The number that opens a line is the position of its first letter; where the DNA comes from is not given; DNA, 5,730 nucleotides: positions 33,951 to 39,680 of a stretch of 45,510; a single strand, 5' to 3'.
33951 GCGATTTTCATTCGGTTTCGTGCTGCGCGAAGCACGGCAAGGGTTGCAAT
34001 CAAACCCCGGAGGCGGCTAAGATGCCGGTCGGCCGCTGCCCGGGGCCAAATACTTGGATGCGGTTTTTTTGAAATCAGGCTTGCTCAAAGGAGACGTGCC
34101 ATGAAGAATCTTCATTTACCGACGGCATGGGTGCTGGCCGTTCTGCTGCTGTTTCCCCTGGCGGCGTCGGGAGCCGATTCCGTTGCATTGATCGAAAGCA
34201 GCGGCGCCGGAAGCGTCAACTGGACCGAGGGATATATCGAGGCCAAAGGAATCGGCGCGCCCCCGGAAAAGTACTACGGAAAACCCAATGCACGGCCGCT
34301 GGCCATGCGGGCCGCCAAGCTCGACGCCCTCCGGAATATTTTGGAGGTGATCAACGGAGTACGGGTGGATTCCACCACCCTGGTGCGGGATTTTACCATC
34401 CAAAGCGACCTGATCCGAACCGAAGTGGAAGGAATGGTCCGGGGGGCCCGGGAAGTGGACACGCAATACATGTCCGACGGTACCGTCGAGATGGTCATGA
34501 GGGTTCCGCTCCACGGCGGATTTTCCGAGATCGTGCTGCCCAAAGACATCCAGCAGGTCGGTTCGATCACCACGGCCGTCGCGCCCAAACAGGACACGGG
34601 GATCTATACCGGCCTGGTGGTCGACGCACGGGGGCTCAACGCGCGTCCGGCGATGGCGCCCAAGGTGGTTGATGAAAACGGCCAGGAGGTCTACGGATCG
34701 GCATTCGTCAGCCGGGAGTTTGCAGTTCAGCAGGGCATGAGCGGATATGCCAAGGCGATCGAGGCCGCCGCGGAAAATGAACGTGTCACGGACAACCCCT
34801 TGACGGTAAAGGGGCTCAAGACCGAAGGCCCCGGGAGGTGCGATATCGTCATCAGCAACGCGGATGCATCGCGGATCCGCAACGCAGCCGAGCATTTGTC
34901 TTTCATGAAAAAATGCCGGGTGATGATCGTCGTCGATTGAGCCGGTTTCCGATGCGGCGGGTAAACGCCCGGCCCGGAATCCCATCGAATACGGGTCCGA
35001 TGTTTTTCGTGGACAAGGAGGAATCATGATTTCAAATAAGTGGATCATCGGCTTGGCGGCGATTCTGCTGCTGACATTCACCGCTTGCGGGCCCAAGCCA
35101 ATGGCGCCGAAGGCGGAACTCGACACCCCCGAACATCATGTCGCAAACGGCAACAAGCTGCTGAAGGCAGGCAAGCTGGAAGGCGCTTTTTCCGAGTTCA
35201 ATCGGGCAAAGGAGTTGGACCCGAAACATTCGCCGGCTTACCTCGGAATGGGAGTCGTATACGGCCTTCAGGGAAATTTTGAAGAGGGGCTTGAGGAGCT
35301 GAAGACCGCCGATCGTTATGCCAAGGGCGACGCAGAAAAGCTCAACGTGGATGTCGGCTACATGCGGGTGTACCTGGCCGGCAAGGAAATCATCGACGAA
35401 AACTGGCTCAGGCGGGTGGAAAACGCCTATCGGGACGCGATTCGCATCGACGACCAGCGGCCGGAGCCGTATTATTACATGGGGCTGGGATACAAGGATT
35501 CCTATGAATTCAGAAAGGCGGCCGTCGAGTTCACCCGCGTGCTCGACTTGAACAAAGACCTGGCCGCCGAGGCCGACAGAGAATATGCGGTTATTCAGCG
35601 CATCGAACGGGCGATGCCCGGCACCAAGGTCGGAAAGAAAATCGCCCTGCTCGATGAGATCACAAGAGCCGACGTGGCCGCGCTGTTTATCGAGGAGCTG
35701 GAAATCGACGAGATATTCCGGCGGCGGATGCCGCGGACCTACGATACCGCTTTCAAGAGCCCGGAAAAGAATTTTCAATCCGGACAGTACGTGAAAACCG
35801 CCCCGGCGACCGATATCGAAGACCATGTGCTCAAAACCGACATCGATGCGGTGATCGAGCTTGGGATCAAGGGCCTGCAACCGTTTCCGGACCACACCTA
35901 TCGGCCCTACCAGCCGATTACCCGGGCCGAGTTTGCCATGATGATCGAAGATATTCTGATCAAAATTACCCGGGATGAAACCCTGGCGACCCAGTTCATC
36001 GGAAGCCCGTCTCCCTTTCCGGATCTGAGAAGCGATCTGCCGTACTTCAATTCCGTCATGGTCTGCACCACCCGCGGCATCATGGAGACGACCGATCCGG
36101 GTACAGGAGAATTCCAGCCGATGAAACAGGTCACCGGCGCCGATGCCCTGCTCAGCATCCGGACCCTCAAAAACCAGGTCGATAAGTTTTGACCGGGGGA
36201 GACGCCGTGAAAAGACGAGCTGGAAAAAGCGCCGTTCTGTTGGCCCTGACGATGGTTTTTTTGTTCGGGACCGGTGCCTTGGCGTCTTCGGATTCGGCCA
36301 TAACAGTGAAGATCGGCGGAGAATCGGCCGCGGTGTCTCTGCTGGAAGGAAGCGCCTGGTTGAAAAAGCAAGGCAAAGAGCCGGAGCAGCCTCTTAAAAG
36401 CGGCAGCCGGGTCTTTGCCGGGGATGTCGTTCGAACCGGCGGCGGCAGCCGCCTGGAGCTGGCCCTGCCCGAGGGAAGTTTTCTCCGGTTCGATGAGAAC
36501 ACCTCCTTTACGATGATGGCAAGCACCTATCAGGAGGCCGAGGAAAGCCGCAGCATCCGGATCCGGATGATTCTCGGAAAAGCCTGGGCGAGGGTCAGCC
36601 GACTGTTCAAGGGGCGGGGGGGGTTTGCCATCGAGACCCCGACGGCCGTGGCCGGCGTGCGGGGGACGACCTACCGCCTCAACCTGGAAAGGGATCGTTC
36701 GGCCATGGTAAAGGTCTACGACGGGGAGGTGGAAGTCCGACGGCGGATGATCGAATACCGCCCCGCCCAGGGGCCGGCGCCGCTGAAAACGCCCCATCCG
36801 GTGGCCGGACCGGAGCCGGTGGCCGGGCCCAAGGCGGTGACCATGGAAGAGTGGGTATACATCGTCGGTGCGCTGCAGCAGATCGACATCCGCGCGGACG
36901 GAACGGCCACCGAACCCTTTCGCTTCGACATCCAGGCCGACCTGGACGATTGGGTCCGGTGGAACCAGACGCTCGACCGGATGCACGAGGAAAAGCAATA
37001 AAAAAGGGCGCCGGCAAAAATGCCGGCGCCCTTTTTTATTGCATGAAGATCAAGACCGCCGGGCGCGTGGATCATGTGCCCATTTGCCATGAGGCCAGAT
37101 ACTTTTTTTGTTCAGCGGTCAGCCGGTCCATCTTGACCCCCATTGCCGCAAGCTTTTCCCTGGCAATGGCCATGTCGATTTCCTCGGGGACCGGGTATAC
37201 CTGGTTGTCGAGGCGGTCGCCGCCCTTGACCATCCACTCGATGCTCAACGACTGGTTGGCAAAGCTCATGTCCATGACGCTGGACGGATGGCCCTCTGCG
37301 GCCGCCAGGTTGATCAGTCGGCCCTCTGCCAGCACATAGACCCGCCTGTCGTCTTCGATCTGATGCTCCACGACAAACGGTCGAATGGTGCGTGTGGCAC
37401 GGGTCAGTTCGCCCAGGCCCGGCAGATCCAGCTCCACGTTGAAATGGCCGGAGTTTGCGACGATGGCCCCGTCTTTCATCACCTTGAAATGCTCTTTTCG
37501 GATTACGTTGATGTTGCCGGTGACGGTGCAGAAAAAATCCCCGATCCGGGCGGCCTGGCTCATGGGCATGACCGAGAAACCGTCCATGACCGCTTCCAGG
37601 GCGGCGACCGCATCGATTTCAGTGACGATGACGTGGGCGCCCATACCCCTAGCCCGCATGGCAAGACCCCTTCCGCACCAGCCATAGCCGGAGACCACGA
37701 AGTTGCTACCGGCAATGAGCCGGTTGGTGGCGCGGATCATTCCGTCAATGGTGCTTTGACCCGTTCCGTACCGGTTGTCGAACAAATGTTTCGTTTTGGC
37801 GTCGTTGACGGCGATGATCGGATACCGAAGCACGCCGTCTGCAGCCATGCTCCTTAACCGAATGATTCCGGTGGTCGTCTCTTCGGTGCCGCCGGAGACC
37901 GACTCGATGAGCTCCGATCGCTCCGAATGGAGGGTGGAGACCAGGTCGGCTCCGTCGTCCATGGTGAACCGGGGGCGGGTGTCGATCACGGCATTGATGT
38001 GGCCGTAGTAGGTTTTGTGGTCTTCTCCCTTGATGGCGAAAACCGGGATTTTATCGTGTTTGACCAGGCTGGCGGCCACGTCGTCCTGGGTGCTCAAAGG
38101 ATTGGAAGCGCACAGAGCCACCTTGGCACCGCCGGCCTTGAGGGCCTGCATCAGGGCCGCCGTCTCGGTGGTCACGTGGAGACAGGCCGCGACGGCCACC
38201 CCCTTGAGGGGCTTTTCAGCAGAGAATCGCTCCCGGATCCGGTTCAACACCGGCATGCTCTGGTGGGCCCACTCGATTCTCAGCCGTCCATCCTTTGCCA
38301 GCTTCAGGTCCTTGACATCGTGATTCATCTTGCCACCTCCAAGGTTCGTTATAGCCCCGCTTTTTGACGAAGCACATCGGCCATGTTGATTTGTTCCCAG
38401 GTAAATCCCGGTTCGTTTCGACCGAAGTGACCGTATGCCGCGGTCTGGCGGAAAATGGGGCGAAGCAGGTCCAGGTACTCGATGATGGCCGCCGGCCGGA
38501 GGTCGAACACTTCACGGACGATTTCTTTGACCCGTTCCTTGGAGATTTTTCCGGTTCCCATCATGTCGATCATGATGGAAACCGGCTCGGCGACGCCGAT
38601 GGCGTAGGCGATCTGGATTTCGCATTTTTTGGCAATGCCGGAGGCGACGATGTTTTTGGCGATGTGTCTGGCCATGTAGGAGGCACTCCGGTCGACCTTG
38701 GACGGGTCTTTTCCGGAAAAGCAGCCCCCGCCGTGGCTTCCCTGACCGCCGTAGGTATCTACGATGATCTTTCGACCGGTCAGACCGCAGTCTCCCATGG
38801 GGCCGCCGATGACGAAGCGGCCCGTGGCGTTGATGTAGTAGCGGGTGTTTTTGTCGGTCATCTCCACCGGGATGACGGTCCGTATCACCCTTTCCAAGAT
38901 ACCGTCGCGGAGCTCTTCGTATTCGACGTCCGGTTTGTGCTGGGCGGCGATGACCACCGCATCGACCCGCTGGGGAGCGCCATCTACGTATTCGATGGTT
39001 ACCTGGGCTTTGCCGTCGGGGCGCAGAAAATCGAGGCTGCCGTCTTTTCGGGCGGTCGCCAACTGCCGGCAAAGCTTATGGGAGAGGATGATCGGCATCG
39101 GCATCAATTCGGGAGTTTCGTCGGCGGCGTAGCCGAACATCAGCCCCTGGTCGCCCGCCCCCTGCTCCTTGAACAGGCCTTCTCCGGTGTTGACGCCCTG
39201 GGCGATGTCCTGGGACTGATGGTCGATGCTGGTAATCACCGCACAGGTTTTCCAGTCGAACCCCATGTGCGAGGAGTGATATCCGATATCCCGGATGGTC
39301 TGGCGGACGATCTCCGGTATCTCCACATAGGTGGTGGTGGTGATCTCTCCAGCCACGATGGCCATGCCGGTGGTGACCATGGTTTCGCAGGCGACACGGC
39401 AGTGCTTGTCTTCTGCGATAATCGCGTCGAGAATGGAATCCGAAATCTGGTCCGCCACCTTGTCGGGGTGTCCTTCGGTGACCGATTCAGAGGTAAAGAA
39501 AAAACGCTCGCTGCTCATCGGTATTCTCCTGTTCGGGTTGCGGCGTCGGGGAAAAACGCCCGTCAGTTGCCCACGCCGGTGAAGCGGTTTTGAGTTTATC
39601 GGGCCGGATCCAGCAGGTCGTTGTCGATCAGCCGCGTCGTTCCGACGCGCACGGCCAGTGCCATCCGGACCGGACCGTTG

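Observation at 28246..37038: Candidate undescribed envelope system: seven-gene operon encoding only exported scaffold-type proteins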

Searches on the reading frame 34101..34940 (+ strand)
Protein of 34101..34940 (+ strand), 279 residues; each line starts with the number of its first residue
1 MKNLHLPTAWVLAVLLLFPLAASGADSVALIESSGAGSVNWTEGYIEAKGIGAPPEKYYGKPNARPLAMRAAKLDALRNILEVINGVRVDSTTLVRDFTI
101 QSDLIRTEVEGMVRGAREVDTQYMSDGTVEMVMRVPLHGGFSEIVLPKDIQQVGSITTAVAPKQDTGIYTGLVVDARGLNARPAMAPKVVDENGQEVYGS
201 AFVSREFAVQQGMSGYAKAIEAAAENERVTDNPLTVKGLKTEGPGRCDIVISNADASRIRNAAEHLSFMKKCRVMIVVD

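Call 3: search_protein_families(library=pfam, proteins=[window:34101-34940:+], max_evalue=0.1)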
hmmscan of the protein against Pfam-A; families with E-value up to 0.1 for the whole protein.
window:34101-34940:+ (279 aa): 1 family
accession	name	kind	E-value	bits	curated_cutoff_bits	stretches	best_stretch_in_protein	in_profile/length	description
PF02169.21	LPP20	-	1.4e-05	25.8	25.9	1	58-135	15-96/97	LPP20 lipoprotein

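Call 4: search_protein_families(library=ncbifam, proteins=[window:34101-34940:+], max_evalue=0.1)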
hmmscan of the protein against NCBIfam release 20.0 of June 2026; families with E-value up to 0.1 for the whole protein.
window:34101-34940:+ (279 aa): 1 family
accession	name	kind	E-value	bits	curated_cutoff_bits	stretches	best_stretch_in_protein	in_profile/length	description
NF011021.0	PRK14450.1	equivalog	0.04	13.9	109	0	189-231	7-48/91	acylphosphatase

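Call 19: search_solved_structures(query=window:34101-34940:+, max_evalue=10)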
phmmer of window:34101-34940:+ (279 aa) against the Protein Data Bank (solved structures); distinct sequences matched with E-value up to 10: 7.
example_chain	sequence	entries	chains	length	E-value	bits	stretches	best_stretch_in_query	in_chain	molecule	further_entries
9yfg_Ha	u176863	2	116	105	6.6e-06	28.8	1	65-129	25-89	Lipoprotein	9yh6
9hmf_C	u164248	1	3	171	7.8e-06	28.5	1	38-124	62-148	Lipoprotein, putative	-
9yec_Fa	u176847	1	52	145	1.2e-05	27.9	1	64-129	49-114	Lipoprotein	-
8z5n_2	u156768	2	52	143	7.5e-05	25.3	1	64-129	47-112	Flagellar assembly lipoprotein FlgP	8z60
9yds_Aa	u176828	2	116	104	0.00019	24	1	65-129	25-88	Lipoprotein | FlgP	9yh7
5jir_B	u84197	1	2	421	0.0084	18.6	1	62-279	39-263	OOP family OmpA-OmpF porin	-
1zxx_A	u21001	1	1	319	1.1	11.6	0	128-181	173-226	6-phosphofructokinase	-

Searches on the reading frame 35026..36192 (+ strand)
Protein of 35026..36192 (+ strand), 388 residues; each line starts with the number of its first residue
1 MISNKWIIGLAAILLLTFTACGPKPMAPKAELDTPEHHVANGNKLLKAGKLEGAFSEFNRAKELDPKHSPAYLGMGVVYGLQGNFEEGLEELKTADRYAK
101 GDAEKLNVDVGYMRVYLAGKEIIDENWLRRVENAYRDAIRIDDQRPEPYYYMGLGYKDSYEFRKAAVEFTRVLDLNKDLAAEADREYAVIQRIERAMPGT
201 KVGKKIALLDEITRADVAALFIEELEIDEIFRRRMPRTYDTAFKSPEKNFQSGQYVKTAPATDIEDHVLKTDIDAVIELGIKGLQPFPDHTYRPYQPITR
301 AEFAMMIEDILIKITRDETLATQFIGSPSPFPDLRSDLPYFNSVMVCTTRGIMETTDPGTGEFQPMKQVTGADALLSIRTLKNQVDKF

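Call 3: search_protein_families(library=pfam, proteins=[window:35026-36192:+], max_evalue=0.1)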
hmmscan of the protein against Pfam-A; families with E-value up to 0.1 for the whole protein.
window:35026-36192:+ (388 aa): 8 families
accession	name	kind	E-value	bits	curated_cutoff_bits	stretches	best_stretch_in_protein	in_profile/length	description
PF00395.25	SLH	-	1.5e-09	38.1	20.8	2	330-374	1-43/44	S-layer homology domain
PF07719.23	TPR_2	-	4.6e-09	36.1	27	0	41-68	7-34/34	Tetratricopeptide repeat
PF13414.12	TPR_11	-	8.3e-09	35.4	26.8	1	42-83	1-42/42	TPR repeat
PF14559.12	TPR_19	-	1.2e-05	26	25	1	45-103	1-59/68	Tetratricopeptide repeat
PF00515.34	TPR_1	-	9.4e-05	22.5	27.8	0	71-90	3-22/34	Tetratricopeptide repeat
PF13431.12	TPR_17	-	0.00033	21.1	24.4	1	60-89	4-33/34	Tetratricopeptide repeat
PF13181.12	TPR_8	-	0.0095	16.5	25.7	0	70-98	2-30/34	Tetratricopeptide repeat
PF13432.12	TPR_16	-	0.087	13.7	32.7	0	41-96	3-59/65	Tetratricopeptide repeat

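Call 4: search_protein_families(library=ncbifam, proteins=[window:35026-36192:+], max_evalue=0.1)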
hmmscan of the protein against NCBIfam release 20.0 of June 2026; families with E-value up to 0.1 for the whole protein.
window:35026-36192:+ (388 aa): 14 families
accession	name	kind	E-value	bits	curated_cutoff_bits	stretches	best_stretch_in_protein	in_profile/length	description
TIGR02917.1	PEP_TPR_lipo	equivalog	2.6e-07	28.9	312.2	1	41-180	369-499/899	XrtA/PEP-CTERM system TPR-repeat protein PrsT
TIGR02521.1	type_IV_pilW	equivalog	3.4e-07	30.1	154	1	12-107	3-103/234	type IV pilus biogenesis/stability protein PilW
NF040959.1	MamA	equivalog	3.8e-05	23.2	200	1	47-95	151-199/204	magnetosome protein MamA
NF008391.2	PRK11189.1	equivalog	8.9e-05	22.1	250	0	134-179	87-132/297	lipoprotein NlpI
TIGR02552.1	LcrH_SycD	equivalog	0.00017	21.3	104.8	0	46-102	63-119/136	SycD/LcrH family type III secretion system chaperone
NF047507.1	TPR_BatC_Lepto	exception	0.00078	19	175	0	82-180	37-130/214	TPR repeat-containing protein BatC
TIGR04510.1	mod_pep_cyc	subfamily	0.0039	15.7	400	1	38-101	401-464/814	putative peptide modification system cyclase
NF002725.1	PRK02603.1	equivalog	0.016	15.2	143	0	48-129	85-162/173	photosystem I assembly protein Ycf3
NF033762.1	social_mot_Tgl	equivalog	0.016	14.6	225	1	12-82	8-78/252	social motility TPR repeat lipoprotein Tgl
NF033758.1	gliding_GltE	equivalog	0.018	14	225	0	46-96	267-317/411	adventurous gliding motility TPR repeat lipoprotein GltE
NF008520.0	PRK11447.1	equivalog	0.032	12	858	1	39-101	355-417/1157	cellulose synthase complex outer membrane protein BcsC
NF011886.0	PRK15359.1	equivalog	0.033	14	146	0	117-177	64-123/144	type III secretion system chaperone protein SscB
NF053607.1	CHU_0125_OmpA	equivalog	0.053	12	620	0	128-196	69-139/639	CHU_0125 family OmpA-like outer membrane integrity protein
TIGR03302.1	OM_YfiO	subfamily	0.06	12.8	81.4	0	10-68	6-66/239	outer membrane protein assembly factor BamD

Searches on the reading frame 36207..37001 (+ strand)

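Call 3: search_protein_families(library=pfam, proteins=[window:36207-37001:+], max_evalue=0.1)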
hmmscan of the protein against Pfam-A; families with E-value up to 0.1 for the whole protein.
window:36207-37001:+ (264 aa): 1 family
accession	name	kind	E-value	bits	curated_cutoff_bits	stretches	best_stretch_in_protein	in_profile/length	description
PF04773.18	FecR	-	5.7e-19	68.8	24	1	73-176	1-97/97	FecR protein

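Call 4: search_protein_families(library=ncbifam, proteins=[window:36207-37001:+], max_evalue=0.1)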
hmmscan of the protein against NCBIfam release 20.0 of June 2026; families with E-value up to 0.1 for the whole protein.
window:36207-37001:+ (264 aa): 4 families
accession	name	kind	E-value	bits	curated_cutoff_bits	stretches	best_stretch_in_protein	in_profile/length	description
NF047849.1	Lsa33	exception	8.3e-15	54.8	420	1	52-178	42-165/310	surface adhesin Lsa33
NF033165.1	lipo_LipL45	exception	3.7e-14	52.6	350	1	33-181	32-177/391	lipoprotein LipL45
NF047876.1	Lsa19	exception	5.7e-08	32.7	250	1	38-181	8-140/182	adhesin Lsa19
NF033682.1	retention_LapA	subfamily_domain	1.2e-06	28.7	50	1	41-106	4-68/145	retention module-containing protein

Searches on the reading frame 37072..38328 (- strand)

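Call 10: search_protein_families(library=pfam, proteins=[window:37072-38328:-], max_evalue=0.001)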
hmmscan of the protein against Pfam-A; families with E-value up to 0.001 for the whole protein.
window:37072-38328:- (418 aa): 4 families
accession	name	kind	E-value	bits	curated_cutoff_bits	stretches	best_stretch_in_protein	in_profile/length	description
PF05221.23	AdoHcyase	-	4.3e-60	203.8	25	2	3-135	2-138/299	S-adenosyl-L-homocysteine hydrolase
PF00670.27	AdoHcyase_NAD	-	2e-48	165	27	1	185-345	1-161/162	S-adenosyl-L-homocysteine hydrolase, NAD binding domain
PF02826.25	2-Hacid_dh_C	-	7e-06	26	25.1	1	201-294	30-127/178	D-isomer specific 2-hydroxyacid dehydrogenase, NAD binding domain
PF07991.19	KARI_N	-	0.00016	21.7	20.6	1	206-300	3-101/165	Acetohydroxy acid isomeroreductase, NADPH-binding domain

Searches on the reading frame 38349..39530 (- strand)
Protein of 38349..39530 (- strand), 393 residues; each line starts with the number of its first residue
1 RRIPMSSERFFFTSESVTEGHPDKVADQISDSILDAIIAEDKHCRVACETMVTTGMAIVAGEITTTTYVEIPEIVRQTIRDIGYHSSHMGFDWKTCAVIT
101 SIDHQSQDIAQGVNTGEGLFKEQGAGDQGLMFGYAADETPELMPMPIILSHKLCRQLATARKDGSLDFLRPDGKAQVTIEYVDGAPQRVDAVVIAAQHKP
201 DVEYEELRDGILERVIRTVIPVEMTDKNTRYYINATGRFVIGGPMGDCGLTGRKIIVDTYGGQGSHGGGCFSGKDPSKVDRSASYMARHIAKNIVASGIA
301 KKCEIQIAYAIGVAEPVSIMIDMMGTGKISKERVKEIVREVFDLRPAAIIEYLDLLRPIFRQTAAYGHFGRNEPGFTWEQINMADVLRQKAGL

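Call 10: search_protein_families(library=pfam, proteins=[window:38349-39530:-], max_evalue=0.001)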
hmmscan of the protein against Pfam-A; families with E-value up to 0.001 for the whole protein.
window:38349-39530:- (393 aa): 3 families
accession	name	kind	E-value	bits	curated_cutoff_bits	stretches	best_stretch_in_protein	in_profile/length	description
PF02773.21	S-AdoMet_synt_C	-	3.3e-68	228.4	25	1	241-380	1-138/138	S-adenosylmethionine synthetase, C-terminal domain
PF02772.21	S-AdoMet_synt_M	-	6.6e-47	159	29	1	122-239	1-120/120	S-adenosylmethionine synthetase, central domain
PF00438.25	S-AdoMet_synt_N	-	4.9e-44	149.3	33.1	1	10-106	2-98/99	S-adenosylmethionine synthetase, N-terminal domain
